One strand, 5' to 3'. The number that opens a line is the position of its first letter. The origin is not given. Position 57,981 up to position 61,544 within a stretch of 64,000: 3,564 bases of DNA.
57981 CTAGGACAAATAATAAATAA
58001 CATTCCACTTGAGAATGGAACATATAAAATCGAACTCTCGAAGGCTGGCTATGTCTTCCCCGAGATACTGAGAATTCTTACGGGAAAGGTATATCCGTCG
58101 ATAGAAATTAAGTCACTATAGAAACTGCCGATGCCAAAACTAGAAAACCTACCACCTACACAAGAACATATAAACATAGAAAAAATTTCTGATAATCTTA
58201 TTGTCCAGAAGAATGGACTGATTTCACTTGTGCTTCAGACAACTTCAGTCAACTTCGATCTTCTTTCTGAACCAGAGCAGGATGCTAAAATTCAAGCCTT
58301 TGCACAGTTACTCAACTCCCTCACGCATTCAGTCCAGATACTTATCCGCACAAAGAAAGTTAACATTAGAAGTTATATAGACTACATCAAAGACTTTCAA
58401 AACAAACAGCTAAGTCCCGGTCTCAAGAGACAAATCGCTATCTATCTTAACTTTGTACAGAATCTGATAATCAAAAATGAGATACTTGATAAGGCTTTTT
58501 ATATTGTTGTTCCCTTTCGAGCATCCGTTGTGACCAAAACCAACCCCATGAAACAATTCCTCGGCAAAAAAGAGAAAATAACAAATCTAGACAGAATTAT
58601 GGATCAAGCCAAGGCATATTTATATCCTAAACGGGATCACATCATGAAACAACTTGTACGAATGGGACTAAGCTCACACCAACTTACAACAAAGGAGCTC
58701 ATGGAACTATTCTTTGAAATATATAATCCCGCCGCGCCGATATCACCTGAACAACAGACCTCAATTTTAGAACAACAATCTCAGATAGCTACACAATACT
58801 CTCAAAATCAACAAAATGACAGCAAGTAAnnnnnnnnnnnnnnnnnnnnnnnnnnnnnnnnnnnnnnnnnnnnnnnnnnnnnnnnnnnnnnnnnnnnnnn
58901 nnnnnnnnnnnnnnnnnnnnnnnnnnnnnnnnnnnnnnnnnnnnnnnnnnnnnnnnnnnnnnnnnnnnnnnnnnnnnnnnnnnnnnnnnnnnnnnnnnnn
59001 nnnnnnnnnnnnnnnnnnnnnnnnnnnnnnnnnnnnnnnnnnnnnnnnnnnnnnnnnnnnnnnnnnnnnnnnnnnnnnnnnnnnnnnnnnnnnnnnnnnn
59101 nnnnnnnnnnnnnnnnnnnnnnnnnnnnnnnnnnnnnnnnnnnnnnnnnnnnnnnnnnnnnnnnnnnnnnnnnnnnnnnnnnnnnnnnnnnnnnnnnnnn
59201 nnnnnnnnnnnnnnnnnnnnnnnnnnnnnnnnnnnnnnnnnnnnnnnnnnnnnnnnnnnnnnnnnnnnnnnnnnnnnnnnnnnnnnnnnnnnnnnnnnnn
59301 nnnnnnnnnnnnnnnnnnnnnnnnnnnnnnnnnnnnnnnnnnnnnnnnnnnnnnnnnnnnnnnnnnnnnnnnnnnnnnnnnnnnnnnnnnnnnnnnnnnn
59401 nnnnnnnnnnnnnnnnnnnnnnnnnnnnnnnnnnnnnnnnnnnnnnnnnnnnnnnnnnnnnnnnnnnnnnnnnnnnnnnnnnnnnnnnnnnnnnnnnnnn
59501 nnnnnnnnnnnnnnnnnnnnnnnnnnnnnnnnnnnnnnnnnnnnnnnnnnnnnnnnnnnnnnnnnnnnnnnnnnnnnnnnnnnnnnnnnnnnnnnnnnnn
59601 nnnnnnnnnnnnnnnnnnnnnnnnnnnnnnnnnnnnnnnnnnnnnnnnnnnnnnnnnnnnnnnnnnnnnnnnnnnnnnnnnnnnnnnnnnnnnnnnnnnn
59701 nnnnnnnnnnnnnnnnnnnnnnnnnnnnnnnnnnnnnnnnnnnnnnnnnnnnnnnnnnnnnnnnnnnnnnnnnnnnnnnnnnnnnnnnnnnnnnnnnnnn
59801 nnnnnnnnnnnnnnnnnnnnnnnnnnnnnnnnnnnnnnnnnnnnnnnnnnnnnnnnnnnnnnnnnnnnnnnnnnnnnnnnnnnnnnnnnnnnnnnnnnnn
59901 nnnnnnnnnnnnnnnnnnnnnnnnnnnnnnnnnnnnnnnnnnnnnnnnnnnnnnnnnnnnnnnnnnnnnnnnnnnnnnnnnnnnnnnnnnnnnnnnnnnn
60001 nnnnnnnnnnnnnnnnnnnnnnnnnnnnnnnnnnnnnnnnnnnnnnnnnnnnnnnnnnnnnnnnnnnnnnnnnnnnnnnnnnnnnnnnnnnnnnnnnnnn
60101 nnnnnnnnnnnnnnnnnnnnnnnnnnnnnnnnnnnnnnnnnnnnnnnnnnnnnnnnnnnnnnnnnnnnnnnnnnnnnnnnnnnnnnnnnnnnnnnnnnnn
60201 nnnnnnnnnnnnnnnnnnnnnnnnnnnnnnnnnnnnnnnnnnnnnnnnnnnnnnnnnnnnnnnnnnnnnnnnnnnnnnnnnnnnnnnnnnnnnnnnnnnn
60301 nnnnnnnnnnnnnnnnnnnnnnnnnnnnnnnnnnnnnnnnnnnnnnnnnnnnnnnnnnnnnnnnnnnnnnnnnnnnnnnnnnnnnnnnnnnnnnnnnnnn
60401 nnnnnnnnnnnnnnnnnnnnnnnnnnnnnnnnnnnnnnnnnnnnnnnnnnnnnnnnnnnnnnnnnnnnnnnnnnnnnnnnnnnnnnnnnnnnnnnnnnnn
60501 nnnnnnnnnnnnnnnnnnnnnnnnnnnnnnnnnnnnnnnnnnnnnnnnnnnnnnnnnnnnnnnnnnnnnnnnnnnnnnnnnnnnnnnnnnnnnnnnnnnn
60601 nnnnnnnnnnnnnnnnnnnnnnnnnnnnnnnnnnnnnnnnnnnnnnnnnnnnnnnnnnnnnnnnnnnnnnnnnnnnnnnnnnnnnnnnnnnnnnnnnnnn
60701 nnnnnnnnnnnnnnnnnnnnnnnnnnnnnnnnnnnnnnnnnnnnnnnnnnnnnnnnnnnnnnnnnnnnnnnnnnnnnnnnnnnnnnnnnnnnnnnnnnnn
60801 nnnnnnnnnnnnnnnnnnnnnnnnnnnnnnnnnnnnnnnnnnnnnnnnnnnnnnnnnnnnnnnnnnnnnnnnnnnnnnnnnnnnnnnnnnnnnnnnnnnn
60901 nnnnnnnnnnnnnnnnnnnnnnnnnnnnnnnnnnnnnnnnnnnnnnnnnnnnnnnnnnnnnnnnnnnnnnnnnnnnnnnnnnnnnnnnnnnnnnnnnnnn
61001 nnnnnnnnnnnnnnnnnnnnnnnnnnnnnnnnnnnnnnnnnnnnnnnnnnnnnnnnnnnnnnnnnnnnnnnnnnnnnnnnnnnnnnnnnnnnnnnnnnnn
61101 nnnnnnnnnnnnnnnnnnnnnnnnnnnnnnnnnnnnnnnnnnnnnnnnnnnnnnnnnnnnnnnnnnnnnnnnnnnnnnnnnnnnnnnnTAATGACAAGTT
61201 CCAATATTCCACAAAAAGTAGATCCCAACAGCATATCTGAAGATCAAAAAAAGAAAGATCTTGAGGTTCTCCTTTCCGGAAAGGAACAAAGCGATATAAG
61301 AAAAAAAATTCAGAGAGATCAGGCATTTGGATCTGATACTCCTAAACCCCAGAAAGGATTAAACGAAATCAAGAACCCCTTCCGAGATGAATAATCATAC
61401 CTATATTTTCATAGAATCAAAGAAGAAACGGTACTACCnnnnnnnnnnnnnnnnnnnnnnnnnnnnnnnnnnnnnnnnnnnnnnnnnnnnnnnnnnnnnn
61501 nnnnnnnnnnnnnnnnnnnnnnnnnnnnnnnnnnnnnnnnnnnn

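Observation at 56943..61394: Minimal type-IV-secretion-like module (PrgI-like, VirB4-N-like, VirB4, 67-aa protein) with no relaxase, coupling protein or pilin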

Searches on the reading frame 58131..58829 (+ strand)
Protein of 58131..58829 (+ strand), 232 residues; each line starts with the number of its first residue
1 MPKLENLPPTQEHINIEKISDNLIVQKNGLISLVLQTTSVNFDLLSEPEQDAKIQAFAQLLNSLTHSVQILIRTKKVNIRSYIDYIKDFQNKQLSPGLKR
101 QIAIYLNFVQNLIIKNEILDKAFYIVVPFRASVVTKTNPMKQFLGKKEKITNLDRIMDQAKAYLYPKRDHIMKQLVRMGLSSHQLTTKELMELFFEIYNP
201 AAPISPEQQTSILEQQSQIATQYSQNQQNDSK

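Call 3: search_protein_families(library=pfam, proteins=[window:58131-58829:+], max_evalue=0.1)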
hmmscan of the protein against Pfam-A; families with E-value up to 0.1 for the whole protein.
window:58131-58829:+ (232 aa): 2 families
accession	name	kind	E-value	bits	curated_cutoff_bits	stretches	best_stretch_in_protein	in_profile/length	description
PF01452.22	Rota_NSP4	-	0.011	15.8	27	0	124-199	65-132/173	Rotavirus non structural protein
PF16280.10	DUF4928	-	0.059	13.1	25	1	51-115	236-300/306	Domain of unknown function (DUF4928)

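Call 4: search_protein_families(library=ncbifam, proteins=[window:58131-58829:+], max_evalue=0.1)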
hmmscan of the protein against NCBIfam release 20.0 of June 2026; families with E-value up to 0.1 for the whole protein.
window:58131-58829:+ (232 aa): 4 families
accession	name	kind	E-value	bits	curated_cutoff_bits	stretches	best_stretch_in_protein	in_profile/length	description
NF045975.1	VirB4_plasma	equivalog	7.5e-08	30.5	590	1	11-218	105-294/894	Mbov_0397 family ICE element conjugal transfer ATPase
NF041427.1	TrsD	subfamily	8.1e-08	32.3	200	1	15-131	20-146/201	TrsD/TraD family conjugative transfer protein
NF042935.1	SCO6880_fam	subfamily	0.013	14.5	60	0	27-70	130-173/477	SCO6880 family protein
NF047777.1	LIC_11502_fam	equivalog_domain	0.051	14.2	75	0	80-113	9-42/82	LIC_11502 family protein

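Call 36: search_solved_structures(query=window:58131-58829:+, max_evalue=10, show_alignments=2)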
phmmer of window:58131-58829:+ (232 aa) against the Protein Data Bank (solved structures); distinct sequences matched with E-value up to 10: 1.
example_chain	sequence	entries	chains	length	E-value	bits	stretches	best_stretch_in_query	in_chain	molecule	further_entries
3tgn_A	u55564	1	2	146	0.066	16.1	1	121-229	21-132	Adc operon repressor AdcR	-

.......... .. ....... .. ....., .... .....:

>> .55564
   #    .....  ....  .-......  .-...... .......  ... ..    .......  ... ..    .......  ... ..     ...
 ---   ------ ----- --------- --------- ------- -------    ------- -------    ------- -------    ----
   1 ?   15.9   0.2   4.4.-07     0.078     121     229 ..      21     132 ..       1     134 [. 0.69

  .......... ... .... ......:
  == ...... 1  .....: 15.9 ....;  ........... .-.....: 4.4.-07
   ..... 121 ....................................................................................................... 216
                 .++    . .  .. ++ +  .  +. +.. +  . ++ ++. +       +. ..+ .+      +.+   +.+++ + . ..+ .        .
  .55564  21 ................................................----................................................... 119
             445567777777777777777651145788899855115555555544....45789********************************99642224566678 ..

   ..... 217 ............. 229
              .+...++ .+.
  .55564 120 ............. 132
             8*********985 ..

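Call 48: find_homologous_proteins(query=window:58131-58829:+)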
Query window:58131-58829:+ (232 aa): 740 proteins with E <= 0.001 among 956 candidates; the best 120 are listed.
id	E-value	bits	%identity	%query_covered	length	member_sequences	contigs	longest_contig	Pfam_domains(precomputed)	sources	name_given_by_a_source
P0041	7.5e-142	488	100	100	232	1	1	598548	PF26593.2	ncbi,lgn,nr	ncbi:hypothetical protein JW710_03620 [Candidatus Dojkabacteria bacterium]|nr:hypothetical protein [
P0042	3.8e-106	371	72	100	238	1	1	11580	PF26593.2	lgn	-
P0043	3.6e-105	368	73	99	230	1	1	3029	PF26593.2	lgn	-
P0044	2.3e-104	365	74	97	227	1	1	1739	PF26593.2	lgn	-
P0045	2.8e-103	362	70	99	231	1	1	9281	-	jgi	-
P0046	5.1e-103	361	73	100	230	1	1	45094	PF26593.2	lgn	-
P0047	6.5e-102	357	71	97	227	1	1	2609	PF26593.2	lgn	-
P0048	6.9e-101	354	73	97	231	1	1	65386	PF26593.2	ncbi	-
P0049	3.5e-99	349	69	97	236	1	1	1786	PF26593.2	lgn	-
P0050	5.1e-99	348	69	97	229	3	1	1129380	PF26593.2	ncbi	-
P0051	8.5e-99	347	68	99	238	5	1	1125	PF26593.2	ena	-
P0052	2.4e-98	346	69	97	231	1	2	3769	PF26593.2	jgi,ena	-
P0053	2.5e-98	346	70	97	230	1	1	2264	PF26593.2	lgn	-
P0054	4.0e-98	345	71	96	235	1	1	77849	PF26593.2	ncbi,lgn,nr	ncbi:hypothetical protein JW887_01975 [Candidatus Dojkabacteria bacterium]|nr:hypothetical protein [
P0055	7.8e-98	344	69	99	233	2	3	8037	PF26593.2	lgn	-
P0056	1.0e-97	344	67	98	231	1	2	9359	PF26593.2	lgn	-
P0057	1.1e-97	344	68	97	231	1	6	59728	PF26593.2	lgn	-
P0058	1.7e-97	343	68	100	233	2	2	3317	PF26593.2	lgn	-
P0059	1.7e-97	343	65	100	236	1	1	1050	PF26593.2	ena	-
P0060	3.6e-97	342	66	100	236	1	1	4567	PF26593.2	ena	-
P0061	5.1e-97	341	69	96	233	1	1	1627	PF26593.2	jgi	jgi:hypothetical protein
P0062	7.2e-97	341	66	99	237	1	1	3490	PF26593.2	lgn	-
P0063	3.5e-96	339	67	100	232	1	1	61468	PF26593.2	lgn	-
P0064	3.7e-96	339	69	98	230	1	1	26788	PF26593.2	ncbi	-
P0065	6.0e-96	338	68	97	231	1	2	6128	PF26593.2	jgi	jgi:hypothetical protein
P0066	4.8e-95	335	68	97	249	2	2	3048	PF26593.2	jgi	jgi:hypothetical protein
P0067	1.9e-94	333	67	97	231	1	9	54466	PF26593.2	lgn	-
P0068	3.3e-94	332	68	97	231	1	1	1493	PF26593.2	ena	-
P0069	1.1e-93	331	65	99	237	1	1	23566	PF26593.2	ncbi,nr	ncbi:MAG: hypothetical protein U9Q67_04745 [Patescibacteria group bacterium]|nr:hypothetical protein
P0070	6.1e-93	328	66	97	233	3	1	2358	PF26593.2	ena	-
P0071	9.8e-93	328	68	97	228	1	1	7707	PF26593.2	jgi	jgi:hypothetical protein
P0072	6.5e-92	325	66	96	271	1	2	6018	PF26593.2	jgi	jgi:hypothetical protein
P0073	5.0e-83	296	66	92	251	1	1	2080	PF26593.2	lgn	-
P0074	4.8e-79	283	69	84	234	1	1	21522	PF26593.2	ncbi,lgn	-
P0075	1.1e-78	282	71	75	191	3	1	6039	PF26593.2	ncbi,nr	ncbi:MAG: hypothetical protein PHG63_03655, partial [Candidatus Dojkabacteria bacterium]|nr:hypothet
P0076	2.0e-78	281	64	85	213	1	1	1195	PF26593.2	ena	-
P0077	4.0e-78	280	64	86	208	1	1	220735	PF26593.2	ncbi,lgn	-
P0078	8.4e-77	275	62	86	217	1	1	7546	PF26593.2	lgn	-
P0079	1.3e-76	275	61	88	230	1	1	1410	PF26593.2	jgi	jgi:hypothetical protein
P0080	1.7e-76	274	66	84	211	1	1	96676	PF26593.2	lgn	-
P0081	1.6e-75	271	65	87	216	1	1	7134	PF26593.2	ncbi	ncbi:MAG: hypothetical protein ABIC57_01025 [bacterium]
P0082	4.6e-75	270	64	85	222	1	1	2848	PF26593.2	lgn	-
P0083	7.9e-75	269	64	87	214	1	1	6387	PF26593.2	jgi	jgi:hypothetical protein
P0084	3.5e-74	267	62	85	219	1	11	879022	PF26593.2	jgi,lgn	jgi:hypothetical protein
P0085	1.7e-73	265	61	87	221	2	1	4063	PF26593.2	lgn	-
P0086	1.0e-67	246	71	70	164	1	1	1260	PF26593.2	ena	-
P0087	1.6e-63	232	51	91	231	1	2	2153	PF26593.2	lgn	-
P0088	2.4e-63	232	55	82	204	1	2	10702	PF26593.2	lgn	-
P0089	3.6e-63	231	53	82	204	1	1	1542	PF26593.2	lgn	-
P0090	1.1e-61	226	52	88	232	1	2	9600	PF26593.2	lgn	-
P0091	2.8e-61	225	52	84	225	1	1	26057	PF26593.2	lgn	-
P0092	8.7e-61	223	53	82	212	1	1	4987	PF26593.2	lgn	-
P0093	2.0e-60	222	53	82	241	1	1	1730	PF26593.2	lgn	-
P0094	2.1e-60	222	54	82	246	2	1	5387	PF26593.2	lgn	-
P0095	2.4e-60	222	50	88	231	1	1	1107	PF26593.2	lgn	-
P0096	2.8e-60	222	51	88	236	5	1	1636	PF26593.2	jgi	-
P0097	2.8e-60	222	51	88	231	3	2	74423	PF26593.2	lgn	-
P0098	3.9e-60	221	54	82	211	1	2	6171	PF26593.2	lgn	-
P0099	8.2e-60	220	52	83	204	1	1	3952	PF26593.2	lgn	-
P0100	8.3e-60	220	53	84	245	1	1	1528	PF26593.2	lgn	-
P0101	1.0e-59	220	50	91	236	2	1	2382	PF26593.2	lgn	-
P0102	2.5e-59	218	53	82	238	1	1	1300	PF26593.2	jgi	jgi:hypothetical protein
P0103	2.6e-59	218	52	82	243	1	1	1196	PF26593.2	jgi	jgi:hypothetical protein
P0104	2.7e-59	218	51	83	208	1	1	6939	PF26593.2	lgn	-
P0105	4.5e-59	218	54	82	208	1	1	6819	PF26593.2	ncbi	-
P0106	8.4e-59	217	48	91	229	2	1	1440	PF26593.2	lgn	-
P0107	1.2e-58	216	51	84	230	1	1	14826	PF26593.2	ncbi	-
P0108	1.2e-58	216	50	84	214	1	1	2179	PF26593.2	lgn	-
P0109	1.5e-58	216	51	86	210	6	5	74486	PF26593.2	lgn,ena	-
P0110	1.6e-58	216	53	83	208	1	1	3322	PF26593.2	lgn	-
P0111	2.0e-58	215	53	82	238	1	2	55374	PF26593.2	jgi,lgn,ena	-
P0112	3.2e-58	215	52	82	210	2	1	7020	PF26593.2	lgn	-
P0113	5.2e-58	214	48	84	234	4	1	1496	PF26593.2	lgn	-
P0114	6.6e-58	214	52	83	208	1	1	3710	PF26593.2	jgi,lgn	jgi:hypothetical protein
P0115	6.9e-58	214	52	82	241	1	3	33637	PF26593.2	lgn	-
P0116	6.9e-58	214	51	82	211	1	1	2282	PF26593.2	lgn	-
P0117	7.7e-58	214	52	84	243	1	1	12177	PF26593.2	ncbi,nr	ncbi:MAG TPA: hypothetical protein ENI23_04020, partial [bacterium]|nr:hypothetical protein [bacteri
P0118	8.2e-58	213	52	83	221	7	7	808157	PF26593.2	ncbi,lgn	-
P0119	8.8e-58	213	51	82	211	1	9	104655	PF26593.2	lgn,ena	-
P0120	8.9e-58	213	51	82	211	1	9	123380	PF26593.2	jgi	jgi:hypothetical protein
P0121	8.9e-58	213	46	89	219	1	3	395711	PF26593.2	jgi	jgi:hypothetical protein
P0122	9.3e-58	213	52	84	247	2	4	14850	PF26593.2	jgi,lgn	jgi:hypothetical protein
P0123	9.4e-58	213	52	83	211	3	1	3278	PF26593.2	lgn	-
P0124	9.9e-58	213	51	82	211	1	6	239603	PF26593.2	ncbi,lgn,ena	-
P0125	1.3e-57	213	51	83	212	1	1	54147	PF26593.2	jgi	jgi:hypothetical protein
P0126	1.5e-57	213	49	82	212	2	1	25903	PF26593.2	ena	-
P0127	1.5e-57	213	52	82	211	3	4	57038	PF26593.2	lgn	-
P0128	1.6e-57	212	51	82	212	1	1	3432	PF26593.2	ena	-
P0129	2.0e-57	212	50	86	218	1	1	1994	PF26593.2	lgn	-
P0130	2.0e-57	212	51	82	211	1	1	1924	PF26593.2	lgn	-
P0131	2.2e-57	212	51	83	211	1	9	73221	PF26593.2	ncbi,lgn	-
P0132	2.2e-57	212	53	82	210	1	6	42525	PF26593.2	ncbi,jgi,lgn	jgi:hypothetical protein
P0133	2.3e-57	212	47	87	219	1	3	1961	PF26593.2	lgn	-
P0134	2.4e-57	212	52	82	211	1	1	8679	PF26593.2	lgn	-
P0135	2.4e-57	212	52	82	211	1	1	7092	PF26593.2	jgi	jgi:hypothetical protein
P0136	3.0e-57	212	46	89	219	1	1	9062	PF26593.2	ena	-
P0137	3.1e-57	212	47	89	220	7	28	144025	PF26593.2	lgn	-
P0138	3.1e-57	212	53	82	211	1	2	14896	PF26593.2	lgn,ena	-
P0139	3.2e-57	212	53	82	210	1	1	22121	PF26593.2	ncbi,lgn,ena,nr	ncbi:hypothetical protein GYA44_00880 [Candidatus Microgenomates bacterium]|nr:hypothetical protein 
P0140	3.6e-57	211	46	89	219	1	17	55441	PF26593.2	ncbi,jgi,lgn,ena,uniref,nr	ncbi:MAG: hypothetical protein UR61_C0003G0013 [candidate division WS6 bacterium GW2011_GWE1_34_7]|u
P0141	3.7e-57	211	52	82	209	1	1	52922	PF26593.2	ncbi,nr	ncbi:hypothetical protein GF357_01220 [Candidatus Dojkabacteria bacterium]|nr:hypothetical protein [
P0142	3.7e-57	211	53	82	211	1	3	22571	PF26593.2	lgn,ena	-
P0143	3.7e-57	211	48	85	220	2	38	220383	PF26593.2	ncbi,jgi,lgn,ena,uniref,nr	ncbi:hypothetical protein A3K02_02165 [candidate division WS6 bacterium RIFOXYD1_FULL_33_8]|uniref:U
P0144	4.3e-57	211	46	89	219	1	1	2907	PF26593.2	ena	-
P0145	5.3e-57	211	46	89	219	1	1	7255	PF26593.2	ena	-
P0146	5.7e-57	211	52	82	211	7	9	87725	PF26593.2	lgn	-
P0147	6.4e-57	211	51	82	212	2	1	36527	PF26593.2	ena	-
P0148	6.4e-57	211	46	89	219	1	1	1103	PF26593.2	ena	-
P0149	6.9e-57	210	51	82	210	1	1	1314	PF26593.2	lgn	-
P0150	6.9e-57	210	48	82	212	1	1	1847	PF26593.2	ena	-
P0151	7.1e-57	210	49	82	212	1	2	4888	PF26593.2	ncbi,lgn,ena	-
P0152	7.8e-57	210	51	82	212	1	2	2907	PF26593.2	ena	-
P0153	7.9e-57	210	45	89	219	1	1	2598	PF26593.2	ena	-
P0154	7.9e-57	210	52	82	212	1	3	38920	PF26593.2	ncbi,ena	-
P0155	8.9e-57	210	46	89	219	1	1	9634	PF26593.2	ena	-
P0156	9.7e-57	210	51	84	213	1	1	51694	PF26593.2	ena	-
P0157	9.9e-57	210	50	82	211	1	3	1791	PF26593.2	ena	-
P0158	1.1e-56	210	50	83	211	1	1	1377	PF26593.2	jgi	-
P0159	1.1e-56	210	47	88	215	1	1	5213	PF26593.2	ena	-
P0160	2.0e-56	209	49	83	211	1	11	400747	PF26593.2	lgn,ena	-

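Call 59: predict_structure(alignment_id=A3)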
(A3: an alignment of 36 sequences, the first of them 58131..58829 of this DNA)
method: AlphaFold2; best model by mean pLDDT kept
length: 232 residues; sequences in the alignment: 36
mean_pLDDT: 78.2   pTM: 0.67
mean pLDDT of the five models: 78.2, 78.2, 77.2, 75.5, 75.0
residues with pLDDT >= 90: 74; 70-90: 109; 50-70: 12; < 50: 37
segments of 3 or more residues with pLDDT < 50: 1-3, 6-13, 207-232
pLDDT, mean of each block of 10 residues (from residue 1): 45 71 90 92 84 88 87 85 90 93 89 78 93 78 74 89 95 90 93 79 52 40 34 34
secondary structure, 60 per line:
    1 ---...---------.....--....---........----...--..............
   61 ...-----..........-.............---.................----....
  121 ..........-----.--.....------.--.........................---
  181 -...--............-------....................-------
elements in order: E16-20 E23-26 E30-37 H47-63 E69-78 H80-92 H96-112 E117-130 H139-143 H153-177 E182-184 H187-198 H206-225

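Call 87: search_protein_families(library=padloc, proteins=[window:58131-58829:+], max_evalue=0.001)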
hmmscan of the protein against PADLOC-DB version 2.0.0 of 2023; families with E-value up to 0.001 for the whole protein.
window:58131-58829:+ (232 aa): 0 families

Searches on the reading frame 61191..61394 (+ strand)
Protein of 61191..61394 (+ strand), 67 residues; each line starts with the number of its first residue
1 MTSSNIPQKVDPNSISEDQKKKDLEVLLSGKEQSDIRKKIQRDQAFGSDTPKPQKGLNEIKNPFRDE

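Call 3: search_protein_families(library=pfam, proteins=[window:61191-61394:+], max_evalue=0.1)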
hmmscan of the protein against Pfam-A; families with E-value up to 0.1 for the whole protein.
window:61191-61394:+ (67 aa): 0 families

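Call 4: search_protein_families(library=ncbifam, proteins=[window:61191-61394:+], max_evalue=0.1)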
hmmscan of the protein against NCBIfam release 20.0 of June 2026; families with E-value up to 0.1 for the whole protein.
window:61191-61394:+ (67 aa): 0 families

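Call 53: search_protein_families(library=phrogs, proteins=[window:61191-61394:+], max_evalue=0.01)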
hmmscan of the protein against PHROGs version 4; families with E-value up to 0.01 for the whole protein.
window:61191-61394:+ (67 aa): 0 families

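Call 87: search_protein_families(library=padloc, proteins=[window:61191-61394:+], max_evalue=0.001)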
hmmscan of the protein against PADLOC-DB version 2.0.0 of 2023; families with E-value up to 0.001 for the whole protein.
window:61191-61394:+ (67 aa): 0 families
